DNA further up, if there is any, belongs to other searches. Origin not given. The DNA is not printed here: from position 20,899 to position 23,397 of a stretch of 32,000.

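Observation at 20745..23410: Low-GC single-gene island encoding an atypical polytopic GT2 synthase in a high-GC haloarchaeal backbone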

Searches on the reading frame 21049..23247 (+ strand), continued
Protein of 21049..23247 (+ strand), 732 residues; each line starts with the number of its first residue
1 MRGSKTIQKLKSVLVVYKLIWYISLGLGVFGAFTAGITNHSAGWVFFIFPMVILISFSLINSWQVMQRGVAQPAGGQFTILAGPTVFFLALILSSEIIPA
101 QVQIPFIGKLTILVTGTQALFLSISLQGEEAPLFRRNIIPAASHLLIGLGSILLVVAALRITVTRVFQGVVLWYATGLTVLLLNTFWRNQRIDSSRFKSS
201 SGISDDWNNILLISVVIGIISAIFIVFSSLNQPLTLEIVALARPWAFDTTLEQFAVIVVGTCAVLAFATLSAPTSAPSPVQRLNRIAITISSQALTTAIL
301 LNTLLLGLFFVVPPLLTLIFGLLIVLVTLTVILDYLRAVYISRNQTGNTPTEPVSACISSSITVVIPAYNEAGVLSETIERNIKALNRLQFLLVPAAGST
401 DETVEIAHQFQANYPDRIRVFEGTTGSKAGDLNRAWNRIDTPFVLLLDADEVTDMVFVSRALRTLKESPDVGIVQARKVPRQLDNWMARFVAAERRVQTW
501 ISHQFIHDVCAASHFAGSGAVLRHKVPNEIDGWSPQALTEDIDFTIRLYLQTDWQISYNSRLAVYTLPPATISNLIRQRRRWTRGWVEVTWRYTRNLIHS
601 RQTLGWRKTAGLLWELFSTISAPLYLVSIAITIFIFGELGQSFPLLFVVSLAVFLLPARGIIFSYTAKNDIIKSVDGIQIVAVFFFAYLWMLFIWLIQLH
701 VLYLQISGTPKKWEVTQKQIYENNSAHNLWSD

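Call 23: search_solved_structures(query=A1, max_evalue=0.01, show_alignments=2)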
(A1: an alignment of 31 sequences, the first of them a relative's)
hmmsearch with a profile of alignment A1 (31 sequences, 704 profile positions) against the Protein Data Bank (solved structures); distinct sequences matched with E-value up to 0.01: 19.
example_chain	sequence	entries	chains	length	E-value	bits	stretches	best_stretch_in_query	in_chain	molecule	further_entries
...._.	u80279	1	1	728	5.2e-20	74.6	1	323-566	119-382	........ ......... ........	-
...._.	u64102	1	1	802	7e-20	74.2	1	323-566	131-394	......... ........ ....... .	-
4p00_A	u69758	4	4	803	7e-20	74.2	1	323-566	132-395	Cellulose Synthase A subunit | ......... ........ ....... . | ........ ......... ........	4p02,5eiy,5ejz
7lby_A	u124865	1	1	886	6.5e-15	57.8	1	399-563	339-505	Cellulose synthase catalytic subunit [UDP-forming]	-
9b8v_E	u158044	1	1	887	6.5e-15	57.8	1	399-563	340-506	Cellulose synthase catalytic subunit [UDP-forming]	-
9fmv_A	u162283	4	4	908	6.8e-15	57.7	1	399-563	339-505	Cellulose synthase catalytic subunit [UDP-forming]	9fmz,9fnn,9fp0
6yv7_A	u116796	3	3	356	3.9e-09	38.6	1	315-456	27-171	Glycosyl transferase, family 2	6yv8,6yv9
6yv7_B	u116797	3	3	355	4.3e-09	38.5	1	317-456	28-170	Glycosyl transferase, family 2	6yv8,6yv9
3l7j_A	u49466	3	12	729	3.5e-06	28.9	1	332-436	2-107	Teichoic acid biosynthesis protein F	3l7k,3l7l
3l7i_A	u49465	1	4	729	3.5e-06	28.9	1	332-436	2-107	Teichoic acid biosynthesis protein F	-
3l7m_A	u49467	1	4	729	3.5e-06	28.9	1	332-436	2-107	Teichoic acid biosynthesis protein F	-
5tze_C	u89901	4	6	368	1.6e-05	26.7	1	334-441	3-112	Glycosyl transferase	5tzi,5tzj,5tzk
5tz8_A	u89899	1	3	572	3.3e-05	25.7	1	334-441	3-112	Glycosyl transferase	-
2z87_A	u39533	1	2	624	0.00044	22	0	312-445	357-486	Chondroitin synthase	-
2z86_A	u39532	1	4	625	0.00044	22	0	312-445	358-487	Chondroitin synthase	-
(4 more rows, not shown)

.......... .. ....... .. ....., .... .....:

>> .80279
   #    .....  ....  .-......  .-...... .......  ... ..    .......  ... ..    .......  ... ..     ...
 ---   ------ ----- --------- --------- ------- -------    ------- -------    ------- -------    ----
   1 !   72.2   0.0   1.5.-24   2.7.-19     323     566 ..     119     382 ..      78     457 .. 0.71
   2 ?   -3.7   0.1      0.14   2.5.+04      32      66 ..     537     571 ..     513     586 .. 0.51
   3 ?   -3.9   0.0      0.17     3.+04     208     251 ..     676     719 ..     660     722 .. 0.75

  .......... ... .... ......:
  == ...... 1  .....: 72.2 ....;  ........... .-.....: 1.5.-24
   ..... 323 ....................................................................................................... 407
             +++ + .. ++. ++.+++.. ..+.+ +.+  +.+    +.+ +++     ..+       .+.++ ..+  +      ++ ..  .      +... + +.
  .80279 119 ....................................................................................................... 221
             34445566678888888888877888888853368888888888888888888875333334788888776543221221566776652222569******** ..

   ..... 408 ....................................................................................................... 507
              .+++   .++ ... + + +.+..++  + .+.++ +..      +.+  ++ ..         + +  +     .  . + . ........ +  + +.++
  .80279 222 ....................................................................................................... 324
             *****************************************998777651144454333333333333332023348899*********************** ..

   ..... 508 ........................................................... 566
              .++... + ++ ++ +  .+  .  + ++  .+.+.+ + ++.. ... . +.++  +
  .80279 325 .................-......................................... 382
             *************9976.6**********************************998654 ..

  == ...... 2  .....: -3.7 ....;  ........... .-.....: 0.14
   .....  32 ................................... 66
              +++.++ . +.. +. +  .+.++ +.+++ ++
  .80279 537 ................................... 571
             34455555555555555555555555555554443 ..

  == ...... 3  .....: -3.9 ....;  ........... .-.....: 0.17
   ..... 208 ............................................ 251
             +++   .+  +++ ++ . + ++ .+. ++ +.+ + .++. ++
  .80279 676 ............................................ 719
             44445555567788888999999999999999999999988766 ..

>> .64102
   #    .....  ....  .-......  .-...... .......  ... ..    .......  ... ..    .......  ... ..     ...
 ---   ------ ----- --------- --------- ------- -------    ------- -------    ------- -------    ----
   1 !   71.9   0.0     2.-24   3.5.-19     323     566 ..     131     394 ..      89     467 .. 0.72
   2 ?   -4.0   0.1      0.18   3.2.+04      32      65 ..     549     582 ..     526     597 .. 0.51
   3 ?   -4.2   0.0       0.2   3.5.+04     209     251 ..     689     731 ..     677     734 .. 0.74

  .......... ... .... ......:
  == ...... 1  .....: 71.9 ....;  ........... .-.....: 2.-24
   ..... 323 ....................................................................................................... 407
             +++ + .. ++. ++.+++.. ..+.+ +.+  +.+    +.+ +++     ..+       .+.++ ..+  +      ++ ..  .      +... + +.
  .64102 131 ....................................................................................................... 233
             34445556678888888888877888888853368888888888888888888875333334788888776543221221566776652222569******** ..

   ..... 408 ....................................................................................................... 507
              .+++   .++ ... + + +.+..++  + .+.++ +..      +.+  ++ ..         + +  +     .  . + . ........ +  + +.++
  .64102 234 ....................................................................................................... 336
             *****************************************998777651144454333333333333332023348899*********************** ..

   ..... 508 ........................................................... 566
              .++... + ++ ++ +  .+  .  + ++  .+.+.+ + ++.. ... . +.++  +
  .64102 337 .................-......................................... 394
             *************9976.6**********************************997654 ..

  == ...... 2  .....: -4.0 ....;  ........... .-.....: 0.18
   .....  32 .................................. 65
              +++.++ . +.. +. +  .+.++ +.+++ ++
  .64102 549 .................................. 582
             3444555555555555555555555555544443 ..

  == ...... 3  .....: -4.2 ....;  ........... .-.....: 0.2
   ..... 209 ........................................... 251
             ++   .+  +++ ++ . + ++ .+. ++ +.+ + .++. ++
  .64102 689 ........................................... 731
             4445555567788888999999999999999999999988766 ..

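Call 31: search_dna_similar(query=window:21049-23247:+, collection=plasmids, mode=protein, max_evalue=1e-10, max_rows=10)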
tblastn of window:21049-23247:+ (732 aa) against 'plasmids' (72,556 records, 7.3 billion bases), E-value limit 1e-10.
Records with a match: 267; places in all: 272; records where one place covers at least 80% of the query: 0.
Best place of each record, by identity: <60% 267.
By first word of the organism name: Ralstonia 129; Escherichia 28; Bacillus 11; Lactiplantibacillus 9; Sulfitobacter 8; Sphingobium 8; Enterobacter 7; Acinetobacter 6; Levilactobacillus 5; Klebsiella 5; and 34 more.
By predicted mobility (MOB-suite, as given by PLSDB): mobilizable 141; non-mobilizable 102; conjugative 24.
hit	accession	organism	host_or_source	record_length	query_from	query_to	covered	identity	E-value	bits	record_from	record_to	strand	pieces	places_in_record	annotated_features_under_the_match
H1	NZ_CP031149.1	Haloplanus rubicundus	solar salt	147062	159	726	78%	36.6%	2e-84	300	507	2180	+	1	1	none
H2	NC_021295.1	Caballeronia insecticola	-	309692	336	632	41%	28.1%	2e-15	88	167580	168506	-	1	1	glycosyltransferase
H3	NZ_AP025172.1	Cupriavidus sp. P-10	-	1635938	361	639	38%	29.3%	1e-18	99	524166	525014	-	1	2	none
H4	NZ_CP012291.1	Pediococcus damnosus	pilsner beer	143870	343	632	40%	27.9%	5e-19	100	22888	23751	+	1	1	none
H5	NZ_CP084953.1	Sulfitobacter indolifex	cell culture,Seawater from the North ...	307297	361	634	37%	29.4%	8e-14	83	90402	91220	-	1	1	glycosyltransferase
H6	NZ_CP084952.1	Sulfitobacter indolifex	cell culture,Seawater from the North ...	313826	361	634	37%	29.4%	8e-14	83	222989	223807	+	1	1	glycosyltransferase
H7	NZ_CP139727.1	Sulfitobacter faviae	Bacterial Culture,hydrothermal vent ...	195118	361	634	37%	28.5%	5e-12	77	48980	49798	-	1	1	glycosyltransferase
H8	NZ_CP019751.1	Levilactobacillus brevis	cell culture,brewery-associated surface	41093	352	629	38%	27.5%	5e-21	106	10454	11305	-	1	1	glycosyltransferase family 2 protein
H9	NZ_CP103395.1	Levilactobacillus brevis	single cell,vegetable fermented food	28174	352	629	38%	27.5%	9e-21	105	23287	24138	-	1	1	glycosyltransferase family 2 protein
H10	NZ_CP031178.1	Levilactobacillus brevis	-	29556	352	629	38%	27.5%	9e-21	105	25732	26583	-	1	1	glycosyltransferase family 2 protein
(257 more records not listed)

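Call 32: search_dna_similar(query=window:21049-23247:+, collection=phages, mode=protein, max_evalue=1e-10, max_rows=10)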
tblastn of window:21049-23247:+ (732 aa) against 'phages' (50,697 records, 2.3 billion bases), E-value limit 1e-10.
Records with a match: 7; places in all: 7; records where one place covers at least 80% of the query: 0.
Best place of each record, by identity: <60% 7.
By first word of the organism name: Listeria 4; Acinetobacter 2; Moorella 1.
By host as written in the record: Listeria monocytogenes 4; - 2; Moorella sp. ACPs 1.
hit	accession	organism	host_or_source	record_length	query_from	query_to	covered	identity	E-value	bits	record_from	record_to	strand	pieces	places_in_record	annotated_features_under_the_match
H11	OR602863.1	Moorella phage MCACPph1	Moorella sp. ACPs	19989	339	637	41%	26.8%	1e-12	78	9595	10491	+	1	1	hypothetical protein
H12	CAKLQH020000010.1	Acinetobacter phage MD-2021a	not known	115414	352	589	33%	25.8%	2e-11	74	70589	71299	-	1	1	pgaC_3: N-glycosyltransferase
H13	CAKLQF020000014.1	Acinetobacter phage MD-2021a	not known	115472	352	589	33%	25.8%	2e-11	74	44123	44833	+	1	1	pgaC_3: N-glycosyltransferase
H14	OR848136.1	Listeria phage LM 4-14-1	Listeria monocytogenes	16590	339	589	34%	24.2%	8e-13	78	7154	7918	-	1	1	record has no annotation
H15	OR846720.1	Listeria phage LM 4-11-1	Listeria monocytogenes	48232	339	589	34%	24.2%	9e-13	78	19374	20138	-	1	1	record has no annotation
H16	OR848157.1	Listeria phage LM 4-14-1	Listeria monocytogenes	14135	339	589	34%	23.9%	4e-12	76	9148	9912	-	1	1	record has no annotation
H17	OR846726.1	Listeria phage LM 4-11-1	Listeria monocytogenes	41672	339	589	34%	23.9%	4e-12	76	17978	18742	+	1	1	record has no annotation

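Call 33: predict_structure(alignment_id=A1)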
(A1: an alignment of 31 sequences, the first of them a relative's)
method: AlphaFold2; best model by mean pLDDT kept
length: 732 residues; sequences in the alignment: 31
mean_pLDDT: 85.4   pTM: 0.86
mean pLDDT of the five models: 85.4, 85.0, 84.1, 83.2, 83.1
residues with pLDDT >= 90: 392; 70-90: 258; 50-70: 56; < 50: 26
segments of 3 or more residues with pLDDT < 50: 2-5, 196-203, 723-732
pLDDT, mean of each block of 10 residues (from residue 1): 49 84 95 86 87 91 85 83 91 78 82 93 82 74 94 84 78 96 90 52 70 96 89 57 67 91 95 84 83 95 95 92 93 93 67 54 93 92 91 92 95 95 86 89 93 91 92 92 86 91 92 84 79 79 91 91 91 90 90 95 95 90 86 87 86 91 92 86 94 93 85 79 41 30
secondary structure, 60 per line:
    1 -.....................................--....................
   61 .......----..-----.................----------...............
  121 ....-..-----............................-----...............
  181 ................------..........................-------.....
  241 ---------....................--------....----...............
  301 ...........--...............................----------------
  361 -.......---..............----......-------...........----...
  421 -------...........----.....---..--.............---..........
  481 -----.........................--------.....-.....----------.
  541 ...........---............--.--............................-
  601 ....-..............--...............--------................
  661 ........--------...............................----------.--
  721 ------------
elements in order (helices of 4 or more, strands of 3 or more residues): H2-38 H41-67 H79-95 H106-124 H133-160 H166-196 H203-228 H236-240 H250-269 H278-281 H286-311 H314-344 E362-368 H372-385 E390-395 H403-413 E418-420 H428-438 E443-447 H455-467 E471-480 H486-510 E519-523 H525-529 H540-551 E555-566 H572-599 H601-604 H606-619 H622-636 H645-668 H677-707

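Call 34: get_annotated_region(hit=H1, flank=8000)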
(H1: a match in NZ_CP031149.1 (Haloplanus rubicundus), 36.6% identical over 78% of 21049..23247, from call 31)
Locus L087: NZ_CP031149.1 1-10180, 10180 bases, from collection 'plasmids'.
description: Haloplanus rubicundus strain CBA1112 plasmid pCBA1112-02, complete sequence
organism: Haloplanus rubicundus (NCBI taxid 1547898)
taxonomy: Archaea; Euryarchaeota; Halobacteria; Halobacteriales; Haloferacaceae; Haloplanus; Haloplanus rubicundus
host: -; source: solar salt; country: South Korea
typing (MOB-suite, as given by PLSDB): non-mobilizable
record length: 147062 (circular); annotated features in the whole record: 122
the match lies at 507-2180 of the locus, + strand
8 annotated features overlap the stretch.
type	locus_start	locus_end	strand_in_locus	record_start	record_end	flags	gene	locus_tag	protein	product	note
CDS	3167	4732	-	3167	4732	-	-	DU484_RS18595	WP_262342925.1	hypothetical protein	-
CDS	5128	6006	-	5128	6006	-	-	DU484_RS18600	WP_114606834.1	DUF6166 domain-containing protein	-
CDS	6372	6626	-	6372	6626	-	-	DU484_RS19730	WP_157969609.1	hypothetical protein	-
CDS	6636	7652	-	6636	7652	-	-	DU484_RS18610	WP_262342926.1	DNA polymerase sliding clamp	-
CDS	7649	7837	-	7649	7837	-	-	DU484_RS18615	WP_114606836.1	hypothetical protein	-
CDS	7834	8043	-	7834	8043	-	-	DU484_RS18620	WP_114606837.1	hypothetical protein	-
CDS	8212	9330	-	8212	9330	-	-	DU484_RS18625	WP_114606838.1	TFIIB-type zinc ribbon-containing protein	-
CDS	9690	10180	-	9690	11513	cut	-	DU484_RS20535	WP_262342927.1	hypothetical protein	-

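Call 37: fold_search(model_id=the predicted structure, library=pdb)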
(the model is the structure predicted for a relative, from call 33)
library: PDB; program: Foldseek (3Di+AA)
matches with E <= 10: 974; with E <= 0.001: 221
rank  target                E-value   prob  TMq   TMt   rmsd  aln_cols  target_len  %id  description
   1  9b8v_E                1.3e-11  1.00  0.38  0.33  24.2       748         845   17  AlphaFold2 informed cryo-EM model of the E. coli cellulose synthase BcsAG3B6 complex (released 2025-02-19)
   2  9fnn_A                2.9e-11  1.00  0.38  0.36  23.8       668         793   15  Cryo-EM structure of the c-di-GMP-saturated 'crown'less Bcs macrocomplex for cellulose secretion in E. coli (released 2024-10-16)
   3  4p00_A                4.0e-11  1.00  0.40  0.41  10.3       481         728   17  Bacterial Cellulose Synthase in complex with cyclic-di-GMP and UDP (released 2014-04-09)
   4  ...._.                3.5e-10  1.00  0.38  0.39  10.2       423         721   19  Pre-translocation state of bacterial cellulose synthase (released 2016-03-30)
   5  7sp9_A                5.5e-10  1.00  0.39  0.54   7.2       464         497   13  Chlorella virus Hyaluronan Synthase in the GlcNAc-primed channel-closed state (released 2022-04-06)
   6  8smm_A                1.4e-09  1.00  0.32  0.45  15.9       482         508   15  Xenopus laevis hyaluronan synthase 1 (released 2024-05-01)
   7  9fmv_A                1.8e-09  1.00  0.36  0.34  12.9       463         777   18  Cryo-EM structure of the c-di-GMP-free synthase:pEtN transferase complex (BcsA-Bct-G3) from the E. coli cellulose secr (released 2024-10-16)
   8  7sp7_A                3.9e-09  1.00  0.39  0.55   6.9       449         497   13  Chlorella virus hyaluronan synthase inhibited by UDP (released 2022-04-06)
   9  6yv7_A                4.6e-09  1.00  0.35  0.68   7.7       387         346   19  Mannosyltransferase PcManGT from Pyrobaculum calidifontis (released 2020-07-22)
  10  9fmz_A                5.0e-09  1.00  0.38  0.34  10.7       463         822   19  Cryo-EM structure of the c-di-GMP-bound synthase:pEtN transferase complex (BcsA-Bct-G3) from the E. coli cellulose sec (released 2024-10-16)
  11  7sp6_A                5.5e-09  1.00  0.40  0.57   4.8       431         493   14  Chlorella virus hyaluronan synthase (released 2022-04-06)
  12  8smn_A                6.5e-09  1.00  0.32  0.44  15.7       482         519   14  Xenopus laevis hyaluronan synthase 1, nascent HA polymer bound state (released 2024-05-01)
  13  9fp0_A                6.8e-09  1.00  0.33  0.31  23.1       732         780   16  Cryo-EM structure of the 'crown'less Bcs macrocomplex for E. coli cellulose secretion in non-saturating c-di-GMP (loca (released 2024-10-16)
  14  8smp_A                8.1e-09  1.00  0.43  0.58  11.3       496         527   14  Xenopus laevis hyaluronan synthase 1, UDP-bound, gating loop inserted state (released 2024-05-01)
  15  8snc_A                1.1e-08  1.00  0.41  0.58   5.2       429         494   13  Chlorella virus Hyaluronan Synthase bound to GlcA extended GlcNAc primer (released 2024-05-01)
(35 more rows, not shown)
